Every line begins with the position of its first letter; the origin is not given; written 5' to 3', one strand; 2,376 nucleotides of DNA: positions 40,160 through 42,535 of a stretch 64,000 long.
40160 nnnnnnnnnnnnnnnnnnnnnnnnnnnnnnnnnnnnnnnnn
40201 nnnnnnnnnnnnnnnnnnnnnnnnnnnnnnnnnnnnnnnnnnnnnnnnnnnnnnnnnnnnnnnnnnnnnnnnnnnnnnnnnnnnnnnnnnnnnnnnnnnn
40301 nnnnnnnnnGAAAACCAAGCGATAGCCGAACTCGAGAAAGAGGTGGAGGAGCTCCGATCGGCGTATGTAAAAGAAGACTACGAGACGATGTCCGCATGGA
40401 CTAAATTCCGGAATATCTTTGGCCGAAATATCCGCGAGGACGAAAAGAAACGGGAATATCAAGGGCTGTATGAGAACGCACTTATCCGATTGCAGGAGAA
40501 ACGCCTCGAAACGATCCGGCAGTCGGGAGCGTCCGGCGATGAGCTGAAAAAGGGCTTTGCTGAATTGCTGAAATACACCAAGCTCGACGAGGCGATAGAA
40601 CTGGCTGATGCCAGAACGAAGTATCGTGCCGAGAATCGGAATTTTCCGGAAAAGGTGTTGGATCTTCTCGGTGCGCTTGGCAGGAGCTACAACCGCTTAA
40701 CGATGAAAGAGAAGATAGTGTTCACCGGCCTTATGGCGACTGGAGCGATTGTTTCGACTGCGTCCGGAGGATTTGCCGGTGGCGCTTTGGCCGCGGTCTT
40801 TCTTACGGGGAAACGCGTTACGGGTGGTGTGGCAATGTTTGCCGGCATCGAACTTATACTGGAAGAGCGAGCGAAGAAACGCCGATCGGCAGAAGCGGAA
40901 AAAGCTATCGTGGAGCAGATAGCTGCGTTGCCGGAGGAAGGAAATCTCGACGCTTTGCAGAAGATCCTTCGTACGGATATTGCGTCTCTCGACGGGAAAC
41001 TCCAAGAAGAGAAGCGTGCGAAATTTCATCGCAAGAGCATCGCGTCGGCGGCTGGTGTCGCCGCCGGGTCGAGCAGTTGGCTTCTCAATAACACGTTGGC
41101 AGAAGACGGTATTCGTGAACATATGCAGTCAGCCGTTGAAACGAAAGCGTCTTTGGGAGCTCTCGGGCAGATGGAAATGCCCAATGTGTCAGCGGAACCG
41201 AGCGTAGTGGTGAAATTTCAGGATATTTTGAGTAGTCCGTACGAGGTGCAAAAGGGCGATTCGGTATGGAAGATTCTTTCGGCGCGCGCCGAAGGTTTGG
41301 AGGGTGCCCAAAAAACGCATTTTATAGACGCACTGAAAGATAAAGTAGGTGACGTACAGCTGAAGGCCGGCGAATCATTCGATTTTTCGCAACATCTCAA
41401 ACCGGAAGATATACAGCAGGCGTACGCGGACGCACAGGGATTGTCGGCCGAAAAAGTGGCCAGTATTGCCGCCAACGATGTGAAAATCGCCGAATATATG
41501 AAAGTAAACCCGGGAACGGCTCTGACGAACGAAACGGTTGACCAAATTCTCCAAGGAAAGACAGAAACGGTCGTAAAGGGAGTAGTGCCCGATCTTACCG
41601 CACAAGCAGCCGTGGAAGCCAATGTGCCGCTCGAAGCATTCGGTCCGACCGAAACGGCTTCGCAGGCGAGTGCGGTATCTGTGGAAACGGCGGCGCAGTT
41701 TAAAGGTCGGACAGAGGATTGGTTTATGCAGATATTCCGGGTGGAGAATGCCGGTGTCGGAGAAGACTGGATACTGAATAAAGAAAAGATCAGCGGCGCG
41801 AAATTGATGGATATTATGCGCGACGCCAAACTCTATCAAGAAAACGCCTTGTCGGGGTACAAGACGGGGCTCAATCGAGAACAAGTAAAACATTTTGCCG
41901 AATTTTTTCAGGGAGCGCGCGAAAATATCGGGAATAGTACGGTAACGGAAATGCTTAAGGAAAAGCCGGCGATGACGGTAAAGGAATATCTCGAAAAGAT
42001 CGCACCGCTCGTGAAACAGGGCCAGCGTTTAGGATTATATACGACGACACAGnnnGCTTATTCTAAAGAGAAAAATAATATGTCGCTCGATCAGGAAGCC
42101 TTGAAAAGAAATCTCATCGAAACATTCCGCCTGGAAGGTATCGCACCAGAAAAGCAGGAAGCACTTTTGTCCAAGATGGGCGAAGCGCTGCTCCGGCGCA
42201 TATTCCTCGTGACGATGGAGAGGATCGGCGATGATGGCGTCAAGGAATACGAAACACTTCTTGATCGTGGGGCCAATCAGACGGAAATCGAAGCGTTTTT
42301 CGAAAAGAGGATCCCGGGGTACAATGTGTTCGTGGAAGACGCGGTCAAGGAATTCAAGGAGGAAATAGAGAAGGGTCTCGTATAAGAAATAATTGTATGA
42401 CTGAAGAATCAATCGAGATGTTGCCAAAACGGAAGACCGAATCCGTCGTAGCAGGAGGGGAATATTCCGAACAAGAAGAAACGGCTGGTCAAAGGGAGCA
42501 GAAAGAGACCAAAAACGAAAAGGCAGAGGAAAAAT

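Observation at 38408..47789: Lineage-specific seven-gene block built around an orphan TrwB/VirD4-like coupling ATPase: candidate undescribed envelope-spanning translocation system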

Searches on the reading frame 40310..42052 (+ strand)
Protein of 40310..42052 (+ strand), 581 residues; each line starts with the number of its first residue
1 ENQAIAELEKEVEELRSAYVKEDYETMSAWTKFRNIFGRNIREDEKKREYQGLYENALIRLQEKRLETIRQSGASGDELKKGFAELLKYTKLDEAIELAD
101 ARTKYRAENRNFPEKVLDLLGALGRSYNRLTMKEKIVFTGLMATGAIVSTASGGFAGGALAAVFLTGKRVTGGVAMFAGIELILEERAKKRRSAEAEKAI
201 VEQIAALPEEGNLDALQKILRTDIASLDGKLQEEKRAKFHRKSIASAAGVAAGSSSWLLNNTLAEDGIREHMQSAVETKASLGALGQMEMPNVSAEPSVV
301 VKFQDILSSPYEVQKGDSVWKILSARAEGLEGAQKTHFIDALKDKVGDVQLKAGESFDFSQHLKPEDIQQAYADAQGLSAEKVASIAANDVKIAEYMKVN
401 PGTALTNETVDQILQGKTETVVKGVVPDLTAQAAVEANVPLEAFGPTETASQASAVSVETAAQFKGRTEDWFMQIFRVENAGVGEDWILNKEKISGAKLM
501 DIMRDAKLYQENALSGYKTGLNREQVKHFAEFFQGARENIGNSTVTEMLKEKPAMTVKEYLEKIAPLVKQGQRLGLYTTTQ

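Call 87: find_homologous_proteins(query=window:40310-42052:+)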
Query window:40310-42052:+ (581 aa): 22 proteins with E <= 0.001 among 8000 candidates.
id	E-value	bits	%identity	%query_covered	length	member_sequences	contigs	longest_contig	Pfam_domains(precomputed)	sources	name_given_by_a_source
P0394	0.0e+0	1243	100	100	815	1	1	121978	-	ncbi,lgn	-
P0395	5.5e-222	757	59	99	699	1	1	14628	-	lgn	-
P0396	2.9e-159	550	49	100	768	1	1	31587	-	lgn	-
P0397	9.7e-148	512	47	100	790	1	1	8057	-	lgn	-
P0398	8.5e-147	508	46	99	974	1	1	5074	-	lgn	-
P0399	1.2e-139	485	42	100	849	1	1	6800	-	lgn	-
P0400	2.5e-120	421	43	99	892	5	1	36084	-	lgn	-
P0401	6.9e-113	397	39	99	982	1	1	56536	-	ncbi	-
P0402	5.7e-111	390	38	99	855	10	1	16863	-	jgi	-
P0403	2.2e-104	369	38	100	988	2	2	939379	-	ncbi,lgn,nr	ncbi:MAG: hypothetical protein PHH40_02975 [Candidatus Moranbacteria bacterium]|nr:hypothetical prot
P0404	1.2e-88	317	37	99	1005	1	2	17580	-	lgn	-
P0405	1.8e-86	309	38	93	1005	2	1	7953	-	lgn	-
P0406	1.6e-78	283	36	72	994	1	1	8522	-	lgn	-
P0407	2.8e-72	263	32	99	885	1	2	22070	-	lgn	-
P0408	1.8e-70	257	45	50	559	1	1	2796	-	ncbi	ncbi:MAG: hypothetical protein WCG73_02400, partial [Candidatus Moraniibacteriota bacterium]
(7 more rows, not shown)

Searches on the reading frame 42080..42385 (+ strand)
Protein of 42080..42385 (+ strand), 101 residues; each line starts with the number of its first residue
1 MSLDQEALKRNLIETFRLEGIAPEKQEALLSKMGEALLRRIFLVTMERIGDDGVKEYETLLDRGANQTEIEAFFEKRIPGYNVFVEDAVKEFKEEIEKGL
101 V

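Call 4: search_protein_families(library=pfam, proteins=[window:42080-42385:+], max_evalue=1)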
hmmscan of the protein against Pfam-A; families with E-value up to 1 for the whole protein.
window:42080-42385:+ (101 aa): 1 family
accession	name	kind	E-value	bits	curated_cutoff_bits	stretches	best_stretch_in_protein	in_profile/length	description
PF18908.5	DUF5663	-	2.1e-07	31.9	23.7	1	16-96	5-84/84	Protein of unknown function (DUF5663)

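Call 5: search_protein_families(library=ncbifam, proteins=[window:42080-42385:+], max_evalue=1)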
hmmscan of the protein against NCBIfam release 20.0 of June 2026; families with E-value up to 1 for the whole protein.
window:42080-42385:+ (101 aa): 0 families

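Call 19: search_protein_families(library=padloc, proteins=[window:42080-42385:+], max_evalue=0.01)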
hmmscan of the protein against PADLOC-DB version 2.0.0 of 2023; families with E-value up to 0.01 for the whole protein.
window:42080-42385:+ (101 aa): 0 families

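Call 20: search_protein_families(library=phrogs, proteins=[window:42080-42385:+], max_evalue=0.01)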
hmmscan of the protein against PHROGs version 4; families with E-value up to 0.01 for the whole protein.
window:42080-42385:+ (101 aa): 0 families

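Call 86: search_solved_structures(query=A5, max_evalue=10)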
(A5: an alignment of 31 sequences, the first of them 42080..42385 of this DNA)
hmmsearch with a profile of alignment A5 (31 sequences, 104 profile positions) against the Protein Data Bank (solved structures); distinct sequences matched with E-value up to 10: 18.
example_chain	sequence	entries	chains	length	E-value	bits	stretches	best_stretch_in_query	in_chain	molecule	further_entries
5h7b_A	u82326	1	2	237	0.00049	23.5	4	6-78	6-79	Immunoglobulin G-binding protein A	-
5h7a_C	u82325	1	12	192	0.0016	21.8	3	6-78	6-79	Immunoglobulin G-binding protein A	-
5h79_D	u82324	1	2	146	0.011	19.1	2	6-78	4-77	Immunoglobulin G-binding protein A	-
8e2c_A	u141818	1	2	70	0.018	18.4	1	55-97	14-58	Cell cycle protein GpsB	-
8e2b_A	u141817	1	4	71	0.019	18.3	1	55-97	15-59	Cell cycle protein GpsB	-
9pv2_A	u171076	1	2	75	0.023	18.1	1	55-97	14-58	Cell cycle protein GpsB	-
7d2w_A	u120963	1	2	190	0.076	16.4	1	48-96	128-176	PRESAN domain-containing protein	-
4ar8_A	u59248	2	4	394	0.28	14.6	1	41-87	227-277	COLLAGENASE COLT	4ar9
6gqa_A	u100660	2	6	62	0.41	14.1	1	67-98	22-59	Cell cycle protein GpsB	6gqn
4b4y_A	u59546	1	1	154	0.46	13.9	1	58-97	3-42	NEUROGLOBIN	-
9e71_BC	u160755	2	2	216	0.55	13.7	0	58-86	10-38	Small ribosomal subunit protein uS3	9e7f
1e1d_A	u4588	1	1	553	0.67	13.4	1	12-60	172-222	HYDROXYLAMINE REDUCTASE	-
9qu4_A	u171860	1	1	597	0.8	13.1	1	4-78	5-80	Immunoglobulin G-binding protein A,Choline/ethanolamine transporter FLVCR2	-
6k2d_A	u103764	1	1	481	1.6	12.2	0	57-92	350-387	Guanylate-binding protein 1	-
4uat_A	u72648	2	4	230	1.7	12.1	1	36-79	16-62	Protein CbbY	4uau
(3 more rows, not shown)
